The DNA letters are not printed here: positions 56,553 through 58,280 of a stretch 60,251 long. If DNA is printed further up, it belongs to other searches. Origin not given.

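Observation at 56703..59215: Variant His-Xaa-Ser (Hxs-like) radical SAM/SPASM peptide-modification system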

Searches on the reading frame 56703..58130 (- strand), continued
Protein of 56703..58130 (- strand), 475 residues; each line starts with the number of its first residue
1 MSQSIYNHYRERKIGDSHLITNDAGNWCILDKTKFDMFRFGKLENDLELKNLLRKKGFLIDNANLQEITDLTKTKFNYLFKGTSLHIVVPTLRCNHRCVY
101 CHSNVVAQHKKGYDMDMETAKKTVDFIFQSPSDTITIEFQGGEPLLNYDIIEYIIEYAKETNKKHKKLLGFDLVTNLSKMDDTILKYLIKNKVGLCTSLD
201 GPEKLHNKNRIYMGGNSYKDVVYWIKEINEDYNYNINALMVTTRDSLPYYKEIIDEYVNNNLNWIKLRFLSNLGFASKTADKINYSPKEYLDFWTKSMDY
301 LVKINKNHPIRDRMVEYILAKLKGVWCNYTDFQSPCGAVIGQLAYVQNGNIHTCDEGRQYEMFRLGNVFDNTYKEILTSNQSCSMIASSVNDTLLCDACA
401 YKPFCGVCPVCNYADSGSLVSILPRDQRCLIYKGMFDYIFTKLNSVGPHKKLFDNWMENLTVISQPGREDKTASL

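Call 23: search_protein_families(library=ncbifam, proteins=[L048:2177-3946:+, L024:6648-8009:-, L061:5919-7859:+, L060:5398-7332:+, L074:5267-7213:+, L055:8972-10330:+, L012:4068-6035:+, L010:4446-5390:+, L007:7347-8303:+, L066:2900-4075:+], max_evalue=1e-10)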
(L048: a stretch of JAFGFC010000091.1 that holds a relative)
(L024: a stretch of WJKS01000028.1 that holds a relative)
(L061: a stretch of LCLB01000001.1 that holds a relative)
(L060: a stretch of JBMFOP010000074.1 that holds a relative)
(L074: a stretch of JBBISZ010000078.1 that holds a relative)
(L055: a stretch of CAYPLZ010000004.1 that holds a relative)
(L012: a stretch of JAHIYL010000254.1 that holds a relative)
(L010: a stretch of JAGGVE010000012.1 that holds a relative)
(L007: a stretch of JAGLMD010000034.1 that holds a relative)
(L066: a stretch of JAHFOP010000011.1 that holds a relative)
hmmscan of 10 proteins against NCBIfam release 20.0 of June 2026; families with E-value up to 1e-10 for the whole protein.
L048:2177-3946:+ (589 aa): 50 families (the best 25 are shown)
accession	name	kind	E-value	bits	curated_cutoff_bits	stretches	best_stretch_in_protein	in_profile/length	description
NF038332.1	rSAM_rare_HxsC4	exception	3e-44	151.6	500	1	296-517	13-242/335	radical SAM protein HxsC4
TIGR03977.1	rSAM_pair_HxsC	equivalog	1.8e-39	135.3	267.9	1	299-529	27-263/292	His-Xaa-Ser system radical SAM maturase HxsC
NF047865.1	rSAM_PapB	equivalog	4e-30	105.2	340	1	6-190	5-210/330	PapB family radical SAM/SPASM ranthipeptide maturase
TIGR02668.1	moaA_archaeal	equivalog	7.4e-29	100.7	325.25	1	294-483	7-198/303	GTP 3',8-cyclase MoaA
TIGR03978.1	rSAM_paired_1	equivalog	5.3e-27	94.7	370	1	7-114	86-198/466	His-Xaa-Ser system radical SAM maturase HxsB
TIGR02666.1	moaA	equivalog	7.6e-27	94.2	284.05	1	294-477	7-198/336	GTP 3',8-cyclase MoaA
TIGR04545.1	rSAM_ahbD_hemeb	equivalog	1.8e-26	93.4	500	1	303-479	6-183/339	heme b synthase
TIGR04054.1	rSAM_NirJ1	equivalog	1.9e-26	92.6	650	1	304-469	43-208/387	putative heme d1 biosynthesis radical SAM protein NirJ1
TIGR04064.1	rSAM_nif11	equivalog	1e-25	90.4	518.7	1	5-118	79-198/459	nif11-like peptide radical SAM maturase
TIGR03974.1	rSAM_six_Cys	equivalog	1.6e-25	89.9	425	1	6-124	99-224/451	thioether cross-link-forming SCIFF peptide maturase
NF001199.0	PRK00164.2-1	equivalog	2.2e-25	89.5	231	1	293-455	8-172/308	GTP 3',8-cyclase MoaA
TIGR04546.1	rSAM_ahbC_deAc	equivalog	1e-24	87.1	650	1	305-468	47-210/390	12,18-didecarboxysiroheme deacetylase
TIGR04068.1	rSAM_ocin_clost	equivalog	2.7e-24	85.9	500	1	4-118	84-205/462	Cys-rich peptide radical SAM maturase CcpM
TIGR04317.1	W_rSAM_matur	equivalog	2.8e-24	85.9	380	1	296-480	3-193/349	tungsten cofactor oxidoreductase radical SAM maturase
TIGR04055.1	rSAM_NirJ2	equivalog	3e-24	86.1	500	1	306-479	9-182/326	putative heme d1 biosynthesis radical SAM protein NirJ2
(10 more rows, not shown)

L024:6648-8009:- (453 aa): 39 families (the best 25 are shown)
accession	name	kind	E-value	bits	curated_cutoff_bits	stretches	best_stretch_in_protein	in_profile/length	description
TIGR03978.1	rSAM_paired_1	equivalog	2.6e-61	207.8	370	1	59-441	75-457/466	His-Xaa-Ser system radical SAM maturase HxsB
NF047865.1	rSAM_PapB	equivalog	9.7e-42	143.3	340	1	69-399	5-314/330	PapB family radical SAM/SPASM ranthipeptide maturase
TIGR04064.1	rSAM_nif11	equivalog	3.7e-38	131.4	518.7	1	69-430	80-428/459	nif11-like peptide radical SAM maturase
TIGR03942.1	sulfatase_rSAM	equivalog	4.8e-36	124.6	349.45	1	73-435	7-357/363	anaerobic sulfatase maturase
TIGR04068.1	rSAM_ocin_clost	equivalog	8.1e-34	117.3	500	1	67-226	84-239/462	Cys-rich peptide radical SAM maturase CcpM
TIGR03974.1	rSAM_six_Cys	equivalog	5.1e-30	104.7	425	1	66-426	96-440/451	thioether cross-link-forming SCIFF peptide maturase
TIGR03906.1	quino_hemo_SAM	equivalog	1.7e-28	99.5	453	1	69-397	96-410/467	quinohemoprotein amine dehydrogenase maturation protein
TIGR04115.1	rSAM_Cxxx_rpt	equivalog_domain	5.6e-28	98.4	350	1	71-254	6-190/359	radical SAM peptide maturase, CXXX-repeat target family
NF041298.1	rSAM_mat_DynA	equivalog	7.6e-27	94.2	450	1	70-433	4-351/356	dynobactin maturation radical SAM/SPASM protein DynA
NF040492.1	not_ScfB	exception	4.3e-24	85.2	855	1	41-406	63-421/450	ScfB-related radical SAM/SPASM orphan maturase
NF038170.1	lachnocin_rSAM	equivalog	9e-24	84.1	550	1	62-223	71-227/440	lachnocin radical SAM maturase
NF041707.1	rSAM_YhhB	equivalog_domain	1.1e-23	83.7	445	1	69-277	4-218/369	cyclophane-forming radical SAM/SPASM peptide maturase YhhB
TIGR04163.1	rSAM_cobopep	equivalog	1.5e-23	83.3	375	1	58-245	55-233/428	peptide-modifying radical SAM enzyme CbpB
NF041300.1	rSAM_mat_DarW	exception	4.7e-22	78.4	650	1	68-420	42-381/415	radical SAM/SPASM peptide maturase DarW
NF035951.1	rSAM_RumMC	equivalog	2.1e-21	76.2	720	1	68-221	113-261/510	RumMC family radical SAM sactipeptide maturase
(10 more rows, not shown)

L061:5919-7859:+ (646 aa): 21 families
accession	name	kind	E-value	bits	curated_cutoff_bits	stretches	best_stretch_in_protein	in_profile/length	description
NF047865.1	rSAM_PapB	equivalog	1e-32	113.7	340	1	110-437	4-319/330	PapB family radical SAM/SPASM ranthipeptide maturase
TIGR04064.1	rSAM_nif11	equivalog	3.5e-22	78.7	518.7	1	108-321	77-288/459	nif11-like peptide radical SAM maturase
TIGR03974.1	rSAM_six_Cys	equivalog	7.6e-22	77.8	425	1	107-325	95-318/451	thioether cross-link-forming SCIFF peptide maturase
NF040492.1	not_ScfB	exception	5e-21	75.1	855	1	107-378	93-374/450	ScfB-related radical SAM/SPASM orphan maturase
TIGR03978.1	rSAM_paired_1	equivalog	1.6e-19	70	370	1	116-296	88-275/466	His-Xaa-Ser system radical SAM maturase HxsB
TIGR04068.1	rSAM_ocin_clost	equivalog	3.5e-17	62.4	500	1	107-240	82-221/462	Cys-rich peptide radical SAM maturase CcpM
TIGR03906.1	quino_hemo_SAM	equivalog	5.2e-17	61.6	453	1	108-456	93-437/467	quinohemoprotein amine dehydrogenase maturation protein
NF035951.1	rSAM_RumMC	equivalog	8.1e-17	61.1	720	1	107-254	110-264/510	RumMC family radical SAM sactipeptide maturase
NF038107.1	rSAM_NF038107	equivalog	1e-15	57.5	600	1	115-445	91-410/444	Cys-every-fifth radical SAM/SPASM peptide maturase CefB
NF041718.1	rSAM_phane_AMC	equivalog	1.8e-15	56.8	425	1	107-306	4-208/362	cyclophane-forming radical SAM peptide maturase AmcB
TIGR03942.1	sulfatase_rSAM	equivalog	4.9e-15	55.5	349.45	1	117-293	9-192/363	anaerobic sulfatase maturase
TIGR04261.1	rSAM_GlyRichRpt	subfamily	1e-13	51.1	310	1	117-337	5-230/363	cyclophane-forming radical SAM/SPASM peptide maturase GrrM/OscB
NF050038.1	rSAM_RiPP_GggB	equivalog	1e-13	51.1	650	1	107-312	40-242/398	streptosactin maturase GggB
NF038170.1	lachnocin_rSAM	equivalog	1.1e-13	50.8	550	1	109-258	76-232/440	lachnocin radical SAM maturase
TIGR04115.1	rSAM_Cxxx_rpt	equivalog_domain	1.2e-13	51.3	350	1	114-431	7-323/359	radical SAM peptide maturase, CXXX-repeat target family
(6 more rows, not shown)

L060:5398-7332:+ (644 aa): 34 families (the best 25 are shown)
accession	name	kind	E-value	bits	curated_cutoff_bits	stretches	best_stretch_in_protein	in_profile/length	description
NF038332.1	rSAM_rare_HxsC4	exception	9.9e-55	186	500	2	321-639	12-335/335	radical SAM protein HxsC4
TIGR02668.1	moaA_archaeal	equivalog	4.2e-43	147.5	325.25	2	6-219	6-214/303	GTP 3',8-cyclase MoaA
NF001199.0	PRK00164.2-1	equivalog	8.7e-37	126.9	231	2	10-169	12-169/308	GTP 3',8-cyclase MoaA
TIGR04055.1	rSAM_NirJ2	equivalog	1.6e-34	119.9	500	2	21-176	8-162/326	putative heme d1 biosynthesis radical SAM protein NirJ2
TIGR04317.1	W_rSAM_matur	equivalog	3.5e-34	118.4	380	2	327-530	8-208/349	tungsten cofactor oxidoreductase radical SAM maturase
TIGR02109.1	PQQ_syn_pqqE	equivalog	9.5e-33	113.6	381.35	2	18-205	12-200/358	pyrroloquinoline quinone biosynthesis protein PqqE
TIGR02666.1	moaA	equivalog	3e-32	111.9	284.05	2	8-188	8-191/336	GTP 3',8-cyclase MoaA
TIGR03977.1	rSAM_pair_HxsC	equivalog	2.2e-30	105.5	267.9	2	313-558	15-257/292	His-Xaa-Ser system radical SAM maturase HxsC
TIGR04545.1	rSAM_ahbD_hemeb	equivalog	8.5e-30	104.3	500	1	21-202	8-190/339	heme b synthase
TIGR04466.1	rSAM_BlsE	equivalog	5.8e-28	98.3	400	2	19-188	9-176/327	cytosylglucuronate decarboxylase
NF045646.2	rSAM_Se_TrsS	equivalog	4.7e-27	94.6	490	2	328-462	91-225/441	radical SAM (seleno)protein TrsS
TIGR04546.1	rSAM_ahbC_deAc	equivalog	4e-25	88.4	650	1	13-168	37-194/390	12,18-didecarboxysiroheme deacetylase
TIGR04133.1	rSAM_w_lipo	hypoth_equivalog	8.7e-25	87.4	425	2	12-194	23-209/350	TIGR04133 family radical SAM/SPASM protein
TIGR04347.1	pseudo_SAM_Halo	equivalog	1.2e-24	87.3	525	1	14-185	37-210/390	TIGR04347 family pseudo-SAM/SPASM protein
NF038283.1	viperin_w_prok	equivalog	1.7e-24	86.5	180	1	331-485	10-169/281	viperin family antiviral radical SAM protein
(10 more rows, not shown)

L074:5267-7213:+ (648 aa): 31 families (the best 25 are shown)
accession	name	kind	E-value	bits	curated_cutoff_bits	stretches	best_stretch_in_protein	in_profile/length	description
NF038332.1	rSAM_rare_HxsC4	exception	1.3e-62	212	500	2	327-645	13-335/335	radical SAM protein HxsC4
TIGR02668.1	moaA_archaeal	equivalog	4.9e-40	137.4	325.25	2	19-216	16-211/303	GTP 3',8-cyclase MoaA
TIGR02109.1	PQQ_syn_pqqE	equivalog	2.1e-34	119.1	381.35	1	18-226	12-221/358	pyrroloquinoline quinone biosynthesis protein PqqE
NF001199.0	PRK00164.2-1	equivalog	1.8e-33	116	231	2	19-188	18-186/308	GTP 3',8-cyclase MoaA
TIGR03977.1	rSAM_pair_HxsC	equivalog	4.8e-33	114.3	267.9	2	335-566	31-259/292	His-Xaa-Ser system radical SAM maturase HxsC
TIGR04317.1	W_rSAM_matur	equivalog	6.5e-32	111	380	2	330-544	5-216/349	tungsten cofactor oxidoreductase radical SAM maturase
TIGR02666.1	moaA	equivalog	8.5e-32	110.4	284.05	2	22-190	19-193/336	GTP 3',8-cyclase MoaA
TIGR04133.1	rSAM_w_lipo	hypoth_equivalog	1.6e-28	99.6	425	2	11-196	22-211/350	TIGR04133 family radical SAM/SPASM protein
TIGR04303.1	GeoRSP_rSAM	equivalog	3.9e-25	89.1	400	1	338-513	10-178/325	GeoRSP system radical SAM/SPASM protein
TIGR04055.1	rSAM_NirJ2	equivalog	8.6e-25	87.9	500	2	21-175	8-162/326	putative heme d1 biosynthesis radical SAM protein NirJ2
TIGR04545.1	rSAM_ahbD_hemeb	equivalog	1.5e-24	87.1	500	1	21-194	8-182/339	heme b synthase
NF038283.1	viperin_w_prok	equivalog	3.4e-24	85.5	180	2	22-164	11-167/281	viperin family antiviral radical SAM protein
TIGR04251.1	SCM_rSAM_ScmF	equivalog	1.4e-23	83.9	400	1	339-522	14-192/353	SynChlorMet cassette radical SAM/SPASM protein ScmF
NF045646.2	rSAM_Se_TrsS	equivalog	3.9e-23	81.7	490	1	334-468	91-225/441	radical SAM (seleno)protein TrsS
TIGR04051.1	rSAM_NirJ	equivalog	1.7e-22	79.9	515.45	1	22-188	11-177/354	heme d1 biosynthesis radical SAM protein NirJ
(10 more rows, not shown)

L055:8972-10330:+ (452 aa): 37 families (the best 25 are shown)
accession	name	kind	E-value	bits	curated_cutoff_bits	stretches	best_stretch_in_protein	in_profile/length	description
NF047865.1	rSAM_PapB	equivalog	4.4e-44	151.1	340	1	100-426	5-330/330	PapB family radical SAM/SPASM ranthipeptide maturase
TIGR04064.1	rSAM_nif11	equivalog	1.5e-43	149.2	518.7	1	60-446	42-433/459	nif11-like peptide radical SAM maturase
TIGR03906.1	quino_hemo_SAM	equivalog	8.5e-37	126.9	453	1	99-436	95-438/467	quinohemoprotein amine dehydrogenase maturation protein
TIGR03974.1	rSAM_six_Cys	equivalog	4.5e-35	121.4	425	1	70-438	68-442/451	thioether cross-link-forming SCIFF peptide maturase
NF040492.1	not_ScfB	exception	4.2e-33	114.9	855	1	29-437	30-440/450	ScfB-related radical SAM/SPASM orphan maturase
TIGR04068.1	rSAM_ocin_clost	equivalog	2.7e-28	99.1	500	1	100-230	86-224/462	Cys-rich peptide radical SAM maturase CcpM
TIGR03978.1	rSAM_paired_1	equivalog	6.4e-28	97.7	370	1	65-448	42-453/466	His-Xaa-Ser system radical SAM maturase HxsB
TIGR03942.1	sulfatase_rSAM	equivalog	8.7e-28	97.4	349.45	1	105-433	8-345/363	anaerobic sulfatase maturase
NF038107.1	rSAM_NF038107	equivalog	3.5e-27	95.3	600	1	29-420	9-408/444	Cys-every-fifth radical SAM/SPASM peptide maturase CefB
NF041298.1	rSAM_mat_DynA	equivalog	6.7e-24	84.5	450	1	105-428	8-337/356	dynobactin maturation radical SAM/SPASM protein DynA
TIGR04115.1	rSAM_Cxxx_rpt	equivalog_domain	1.7e-21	77.1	350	1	103-409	7-323/359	radical SAM peptide maturase, CXXX-repeat target family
NF041718.1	rSAM_phane_AMC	equivalog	2.5e-20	72.8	425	1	98-285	6-194/362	cyclophane-forming radical SAM peptide maturase AmcB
NF038170.1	lachnocin_rSAM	equivalog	8.3e-20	71.1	550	1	90-445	67-420/440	lachnocin radical SAM maturase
TIGR04317.1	W_rSAM_matur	equivalog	9.3e-20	71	380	1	97-358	3-261/349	tungsten cofactor oxidoreductase radical SAM maturase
TIGR04083.1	rSAM_pep_methan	hypoth_equivalog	1.8e-18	66.6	300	1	102-433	4-331/376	TIGR04083 family peptide-modifying radical SAM enzyme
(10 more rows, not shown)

L012:4068-6035:+ (655 aa): 21 families
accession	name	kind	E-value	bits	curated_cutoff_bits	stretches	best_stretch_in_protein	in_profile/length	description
NF047865.1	rSAM_PapB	equivalog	1.4e-31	110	340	1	111-440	7-330/330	PapB family radical SAM/SPASM ranthipeptide maturase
TIGR04064.1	rSAM_nif11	equivalog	1.8e-28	99.5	518.7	1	109-283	80-260/459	nif11-like peptide radical SAM maturase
TIGR03978.1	rSAM_paired_1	equivalog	1.8e-22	79.8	370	1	58-307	33-294/466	His-Xaa-Ser system radical SAM maturase HxsB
TIGR03942.1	sulfatase_rSAM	equivalog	1e-20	74.1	349.45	1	112-310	6-206/363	anaerobic sulfatase maturase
TIGR04115.1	rSAM_Cxxx_rpt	equivalog_domain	1.2e-19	71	350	1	113-283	8-193/359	radical SAM peptide maturase, CXXX-repeat target family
NF040492.1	not_ScfB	exception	5.8e-19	68.3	855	1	103-450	91-439/450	ScfB-related radical SAM/SPASM orphan maturase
TIGR03974.1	rSAM_six_Cys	equivalog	2.2e-18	66.4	425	1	108-448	98-438/451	thioether cross-link-forming SCIFF peptide maturase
NF038170.1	lachnocin_rSAM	equivalog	1.9e-17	63.2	550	1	109-276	78-256/440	lachnocin radical SAM maturase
TIGR03906.1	quino_hemo_SAM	equivalog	4.5e-17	61.8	453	1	107-447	94-435/467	quinohemoprotein amine dehydrogenase maturation protein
TIGR04068.1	rSAM_ocin_clost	equivalog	1.3e-16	60.5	500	1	108-257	85-244/462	Cys-rich peptide radical SAM maturase CcpM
NF041707.1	rSAM_YhhB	equivalog_domain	6.8e-14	51.5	445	1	110-455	5-361/369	cyclophane-forming radical SAM/SPASM peptide maturase YhhB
NF041298.1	rSAM_mat_DynA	equivalog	9.5e-14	51.1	450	1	116-275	10-176/356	dynobactin maturation radical SAM/SPASM protein DynA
TIGR04084.1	rSAM_AF0577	subfamily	9.8e-14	51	225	1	114-456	4-314/347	TIGR04084 family radical SAM/SPASM domain-containing protein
NF038107.1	rSAM_NF038107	equivalog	1.3e-13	50.5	600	1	72-281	52-271/444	Cys-every-fifth radical SAM/SPASM peptide maturase CefB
TIGR04250.1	SCM_rSAM_ScmE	equivalog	2.2e-13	49.8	400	1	111-445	7-346/358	SynChlorMet cassette radical SAM/SPASM protein ScmE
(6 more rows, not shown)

L010:4446-5390:+ (314 aa): 31 families (the best 25 are shown)
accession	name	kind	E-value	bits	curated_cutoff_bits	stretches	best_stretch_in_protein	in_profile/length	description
NF038332.1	rSAM_rare_HxsC4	exception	2.1e-46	158.7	500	1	3-209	13-224/335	radical SAM protein HxsC4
TIGR03977.1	rSAM_pair_HxsC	equivalog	1.6e-33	115.8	267.9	1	13-227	34-253/292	His-Xaa-Ser system radical SAM maturase HxsC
TIGR04545.1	rSAM_ahbD_hemeb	equivalog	1.1e-30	107.3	500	1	10-188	6-184/339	heme b synthase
TIGR04053.2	TIGR04053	equivalog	1.3e-29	103.6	395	1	13-207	17-214/366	TIGR04053 family radical SAM/SPASM domain-containing protein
TIGR04054.1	rSAM_NirJ1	equivalog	6.2e-23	81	650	1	13-185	45-216/387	putative heme d1 biosynthesis radical SAM protein NirJ1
TIGR04051.1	rSAM_NirJ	equivalog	2.1e-22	79.6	515.45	1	13-189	11-186/354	heme d1 biosynthesis radical SAM protein NirJ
TIGR04466.1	rSAM_BlsE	equivalog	3.3e-22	79.4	400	1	8-179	7-175/327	cytosylglucuronate decarboxylase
TIGR04347.1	pseudo_SAM_Halo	equivalog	4.3e-22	78.9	525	1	13-211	47-243/390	TIGR04347 family pseudo-SAM/SPASM protein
TIGR02668.1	moaA_archaeal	equivalog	8.8e-22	77.4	325.25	1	2-185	8-192/303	GTP 3',8-cyclase MoaA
TIGR04055.1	rSAM_NirJ2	equivalog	2.3e-21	76.7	500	1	13-188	9-183/326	putative heme d1 biosynthesis radical SAM protein NirJ2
TIGR02109.1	PQQ_syn_pqqE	equivalog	2.7e-21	75.9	381.35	1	9-199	12-202/358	pyrroloquinoline quinone biosynthesis protein PqqE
TIGR04546.1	rSAM_ahbC_deAc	equivalog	4.9e-21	75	650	1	13-183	48-217/390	12,18-didecarboxysiroheme deacetylase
TIGR03913.1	rad_SAM_trio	equivalog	1.3e-20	73.2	591.75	1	10-220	25-235/477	GDL motif peptide-associated radical SAM/SPASM maturase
TIGR04317.1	W_rSAM_matur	equivalog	1.6e-18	67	380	1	2-221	2-224/349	tungsten cofactor oxidoreductase radical SAM maturase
TIGR04103.1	rSAM_nif11_3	equivalog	6.4e-18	64.5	725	1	10-218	11-219/412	nif11-class peptide radical SAM maturase 3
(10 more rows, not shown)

L007:7347-8303:+ (318 aa): 28 families (the best 25 are shown)
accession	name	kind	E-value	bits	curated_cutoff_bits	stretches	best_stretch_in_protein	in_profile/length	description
NF038332.1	rSAM_rare_HxsC4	exception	8e-48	163.3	500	1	5-314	10-333/335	radical SAM protein HxsC4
TIGR03977.1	rSAM_pair_HxsC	equivalog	2.6e-27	95.5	267.9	1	18-244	34-253/292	His-Xaa-Ser system radical SAM maturase HxsC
TIGR02668.1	moaA_archaeal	equivalog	2.6e-21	75.9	325.25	1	13-194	14-190/303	GTP 3',8-cyclase MoaA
TIGR04545.1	rSAM_ahbD_hemeb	equivalog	5.2e-21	75.4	500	1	15-188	6-173/339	heme b synthase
TIGR04054.1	rSAM_NirJ1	equivalog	7.1e-20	71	650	1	17-188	44-208/387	putative heme d1 biosynthesis radical SAM protein NirJ1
NF045574.1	sacti_mat_StsB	exception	4.1e-19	68.8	625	1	4-192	93-271/466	StsB family radical SAM/SPASM domain sactipeptide maturase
TIGR04053.2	TIGR04053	equivalog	7.7e-19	68.2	395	1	18-188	17-184/366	TIGR04053 family radical SAM/SPASM domain-containing protein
NF001199.0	PRK00164.2-1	equivalog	1.2e-18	67.3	231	1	12-180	15-178/308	GTP 3',8-cyclase MoaA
TIGR04546.1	rSAM_ahbC_deAc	equivalog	2.2e-18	66.3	650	1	18-186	48-209/390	12,18-didecarboxysiroheme deacetylase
TIGR04055.1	rSAM_NirJ2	equivalog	1.8e-17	63.9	500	1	18-189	9-173/326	putative heme d1 biosynthesis radical SAM protein NirJ2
TIGR02666.1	moaA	equivalog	2.9e-17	62.6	284.05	1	8-183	9-186/336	GTP 3',8-cyclase MoaA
TIGR04250.1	SCM_rSAM_ScmE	equivalog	4.6e-17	62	400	1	11-179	5-167/358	SynChlorMet cassette radical SAM/SPASM protein ScmE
TIGR04251.1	SCM_rSAM_ScmF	equivalog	5.3e-16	59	400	1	15-191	10-185/353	SynChlorMet cassette radical SAM/SPASM protein ScmF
TIGR04466.1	rSAM_BlsE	equivalog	6.9e-16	58.6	400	1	10-187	4-172/327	cytosylglucuronate decarboxylase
TIGR03962.1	mycofact_rSAM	equivalog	9.1e-16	57.9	265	1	14-175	17-171/339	mycofactocin radical SAM maturase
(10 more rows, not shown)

L066:2900-4075:+ (391 aa): 31 families (the best 25 are shown)
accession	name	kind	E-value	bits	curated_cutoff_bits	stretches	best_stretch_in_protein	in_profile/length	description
NF047865.1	rSAM_PapB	equivalog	2.9e-46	158.2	340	1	22-335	3-312/330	PapB family radical SAM/SPASM ranthipeptide maturase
TIGR03978.1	rSAM_paired_1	equivalog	2.1e-37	129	370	1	13-181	73-241/466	His-Xaa-Ser system radical SAM maturase HxsB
TIGR04068.1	rSAM_ocin_clost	equivalog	3.2e-36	125.2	500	1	23-168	85-233/462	Cys-rich peptide radical SAM maturase CcpM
TIGR04064.1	rSAM_nif11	equivalog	3.3e-33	115.1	518.7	1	17-167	73-224/459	nif11-like peptide radical SAM maturase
TIGR03942.1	sulfatase_rSAM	equivalog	1.8e-30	106.3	349.45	1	30-373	9-354/363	anaerobic sulfatase maturase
TIGR04280.1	geopep_mat_rSAM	hypoth_equivalog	4.7e-28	98.3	400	1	21-337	83-390/428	geopeptide radical SAM maturase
TIGR03906.1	quino_hemo_SAM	equivalog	4.9e-28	98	453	1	22-375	94-450/467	quinohemoprotein amine dehydrogenase maturation protein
TIGR04115.1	rSAM_Cxxx_rpt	equivalog_domain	3e-26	92.8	350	1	23-336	3-323/359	radical SAM peptide maturase, CXXX-repeat target family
TIGR03974.1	rSAM_six_Cys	equivalog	2e-25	89.6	425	1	21-313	96-394/451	thioether cross-link-forming SCIFF peptide maturase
NF041298.1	rSAM_mat_DynA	equivalog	2.2e-24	86.1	450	1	29-336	8-318/356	dynobactin maturation radical SAM/SPASM protein DynA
NF040492.1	not_ScfB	exception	3.6e-23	82.2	855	1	17-310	90-390/450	ScfB-related radical SAM/SPASM orphan maturase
NF038107.1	rSAM_NF038107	equivalog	7.2e-22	77.7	600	1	14-199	76-267/444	Cys-every-fifth radical SAM/SPASM peptide maturase CefB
NF035951.1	rSAM_RumMC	equivalog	3.1e-20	72.3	720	1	22-166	112-258/510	RumMC family radical SAM sactipeptide maturase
NF038170.1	lachnocin_rSAM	equivalog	1.1e-19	70.6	550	1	22-359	76-414/440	lachnocin radical SAM maturase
NF041707.1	rSAM_YhhB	equivalog_domain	1.8e-19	69.9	445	1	29-335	9-329/369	cyclophane-forming radical SAM/SPASM peptide maturase YhhB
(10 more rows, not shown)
